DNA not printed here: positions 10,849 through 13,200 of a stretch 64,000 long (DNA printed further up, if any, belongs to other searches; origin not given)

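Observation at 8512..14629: Tandem paralogous ~700-aa polytopic membrane proteins coupled to lnt: candidate uncharacterised envelope-modification module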

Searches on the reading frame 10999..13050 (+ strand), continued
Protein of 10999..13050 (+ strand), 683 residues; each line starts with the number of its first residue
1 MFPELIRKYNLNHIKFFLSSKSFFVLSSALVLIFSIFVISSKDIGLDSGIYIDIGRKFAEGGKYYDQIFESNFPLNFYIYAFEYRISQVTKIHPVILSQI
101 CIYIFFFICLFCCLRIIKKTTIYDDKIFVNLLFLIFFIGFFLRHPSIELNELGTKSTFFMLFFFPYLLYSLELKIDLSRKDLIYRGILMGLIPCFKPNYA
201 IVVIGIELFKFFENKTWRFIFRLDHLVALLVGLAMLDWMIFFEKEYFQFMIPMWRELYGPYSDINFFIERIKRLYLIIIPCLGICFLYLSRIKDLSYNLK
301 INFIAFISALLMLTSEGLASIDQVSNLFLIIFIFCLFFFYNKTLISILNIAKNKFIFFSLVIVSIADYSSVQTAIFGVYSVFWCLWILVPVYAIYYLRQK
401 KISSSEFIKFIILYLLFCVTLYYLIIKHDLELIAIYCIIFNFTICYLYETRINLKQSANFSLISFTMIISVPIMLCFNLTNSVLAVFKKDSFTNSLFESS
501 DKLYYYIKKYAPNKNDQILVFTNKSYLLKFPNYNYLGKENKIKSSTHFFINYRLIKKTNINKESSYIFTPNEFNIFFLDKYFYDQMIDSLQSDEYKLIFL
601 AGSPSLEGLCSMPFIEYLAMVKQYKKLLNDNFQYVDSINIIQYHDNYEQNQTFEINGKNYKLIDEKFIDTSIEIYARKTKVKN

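Call 64: search_protein_families(library=pfam, proteins=[L045:3362-5095:-, L045:6456-7979:-, L045:10036-11019:+, L045:11043-11942:+, L045:11939-13585:+, L047:4319-5323:+, L047:5711-7906:+, L047:9578-10354:+, L047:10425-11459:+, L047:1868-4315:+], max_evalue=0.001)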
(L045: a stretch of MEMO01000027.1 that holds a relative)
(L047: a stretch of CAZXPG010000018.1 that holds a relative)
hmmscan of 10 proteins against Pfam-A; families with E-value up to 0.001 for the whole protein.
L045:3362-5095:- (577 aa): 1 family
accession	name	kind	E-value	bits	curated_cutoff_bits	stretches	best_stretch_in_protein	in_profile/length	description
PF01019.26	G_glu_transpept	-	7.8e-149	497.2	27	1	63-572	2-512/512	Gamma-glutamyltranspeptidase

L045:6456-7979:- (507 aa): 0 families

L045:10036-11019:+ (327 aa): 3 families
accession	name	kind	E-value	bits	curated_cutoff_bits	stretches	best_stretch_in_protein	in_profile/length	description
PF01207.24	Dus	-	7e-101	337.8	20.4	1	19-316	1-299/311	Dihydrouridine synthase (Dus)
PF01180.27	DHO_dh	-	1.9e-06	27.8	27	1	70-247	94-287/291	Dihydroorotate dehydrogenase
PF00977.27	His_biosynth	-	4.4e-05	23.5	23.6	1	117-235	102-224/228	Histidine biosynthesis protein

L045:11043-11942:+ (299 aa): 3 families
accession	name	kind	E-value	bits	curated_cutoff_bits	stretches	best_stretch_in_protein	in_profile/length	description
PF05168.19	HEPN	-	9.3e-11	42.4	22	1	157-283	3-116/117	HEPN domain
PF18765.7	Polbeta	-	6.4e-09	36.3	26.9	1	21-132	1-91/93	Polymerase beta, Nucleotidyltransferase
PF01909.29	NTP_transf_2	-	2e-07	31.7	21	1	20-53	1-34/93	Nucleotidyltransferase domain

L045:11939-13585:+ (548 aa): 3 families
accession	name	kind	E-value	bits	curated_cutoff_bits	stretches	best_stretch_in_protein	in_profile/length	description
PF02540.23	NAD_synthase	-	4.6e-75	252.3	21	1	286-523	4-242/242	NAD synthase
PF00795.27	CN_hydrolase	-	2.2e-21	76.8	23.2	1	9-248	4-246/256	Carbon-nitrogen hydrolase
PF03054.22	tRNA_Me_trans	-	0.00046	20.4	20.6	0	301-372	1-81/202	tRNA methyl transferase HUP domain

L047:4319-5323:+ (334 aa): 6 families
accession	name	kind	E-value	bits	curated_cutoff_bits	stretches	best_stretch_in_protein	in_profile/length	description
PF01207.24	Dus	-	3.5e-107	358.5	20.4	1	15-315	1-302/311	Dihydrouridine synthase (Dus)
PF01180.27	DHO_dh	-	8.2e-06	25.6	27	0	186-243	228-287/291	Dihydroorotate dehydrogenase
PF01791.15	DeoC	-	1.7e-05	25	23.8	0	75-230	143-227/229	DeoC/LacD family aldolase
PF00977.27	His_biosynth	-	8.2e-05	22.6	23.6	1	125-230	114-223/228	Histidine biosynthesis protein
PF04131.20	NanE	-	0.00041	20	27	0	163-233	111-179/192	Putative N-acetylmannosamine-6-phosphate epimerase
PF01070.24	FMN_dh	-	0.00065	19.3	24.9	0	128-225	154-245/350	FMN-dependent dehydrogenase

L047:5711-7906:+ (731 aa): 9 families
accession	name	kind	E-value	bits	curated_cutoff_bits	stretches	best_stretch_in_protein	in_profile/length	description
PF19312.4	NtrY_N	-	1.2e-39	136.9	23.2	1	27-307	6-291/291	NtrY N-terminal region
PF02518.31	HATPase_c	-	1.4e-19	71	26.4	1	615-726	2-107/111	Histidine kinase-, DNA gyrase B-, and HSP90-like ATPase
PF00672.30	HAMP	-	1e-14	55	25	1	319-369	2-51/53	HAMP domain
PF00512.31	HisKA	-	3.1e-11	43.6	26.9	1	507-572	4-64/66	His Kinase A (phospho-acceptor) domain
PF00989.32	PAS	-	7.6e-11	42.5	22.6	1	392-493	5-113/113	PAS fold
PF08448.16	PAS_4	-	3.9e-05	24.3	23.1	1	396-496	3-108/110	PAS fold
PF14501.12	HATPase_c_5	-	6.1e-05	23.3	22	1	618-726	5-101/102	GHKL domain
PF13581.12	HATPase_c_2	-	0.00023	21.6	27.4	1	641-707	46-112/127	Histidine kinase-like ATPase domain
PF12860.13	PAS_7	-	0.00037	21.1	27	0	396-500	3-114/115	PAS fold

L047:9578-10354:+ (258 aa): 1 family
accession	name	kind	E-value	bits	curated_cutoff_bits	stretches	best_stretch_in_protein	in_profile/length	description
PF00535.33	Glycos_transf_2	-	1e-17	65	23.3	1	5-175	2-165/168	Glycosyl transferase family 2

L047:10425-11459:+ (344 aa): 3 families
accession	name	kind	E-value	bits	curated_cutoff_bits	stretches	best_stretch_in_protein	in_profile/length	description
PF16363.11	GDP_Man_Dehyd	-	2.2e-133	445.3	27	1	6-329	1-332/332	GDP-mannose 4,6 dehydratase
PF01370.27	Epimerase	-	5e-64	216.4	20.9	1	5-245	1-240/240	NAD dependent epimerase/dehydratase family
PF04321.23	RmlD_sub_bind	-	1.3e-07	31.4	27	1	4-177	2-152/287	RmlD substrate binding domain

L047:1868-4315:+ (815 aa): 6 families
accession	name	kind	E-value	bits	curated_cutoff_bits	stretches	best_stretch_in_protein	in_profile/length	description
PF00204.31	DNA_gyraseB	-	3.4e-58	196.4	27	1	237-405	1-172/173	DNA gyrase B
PF00986.26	DNA_gyraseB_C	-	2.8e-29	101.5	29.8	1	742-804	1-63/63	DNA gyrase B subunit, carboxyl terminus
PF02518.31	HATPase_c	-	2e-19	70.5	26.4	1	46-187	2-108/111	Histidine kinase-, DNA gyrase B-, and HSP90-like ATPase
PF01751.28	Toprim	-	2.9e-19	69.5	23.1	1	434-546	1-95/96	Toprim domain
PF18053.6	GyrB_insert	-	1.4e-06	28.7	26.1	1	592-738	15-164/167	DNA gyrase B subunit insert domain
PF21249.2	GyrB_hook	-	4.7e-06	26.5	23.7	1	548-576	1-29/29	GyrB, hook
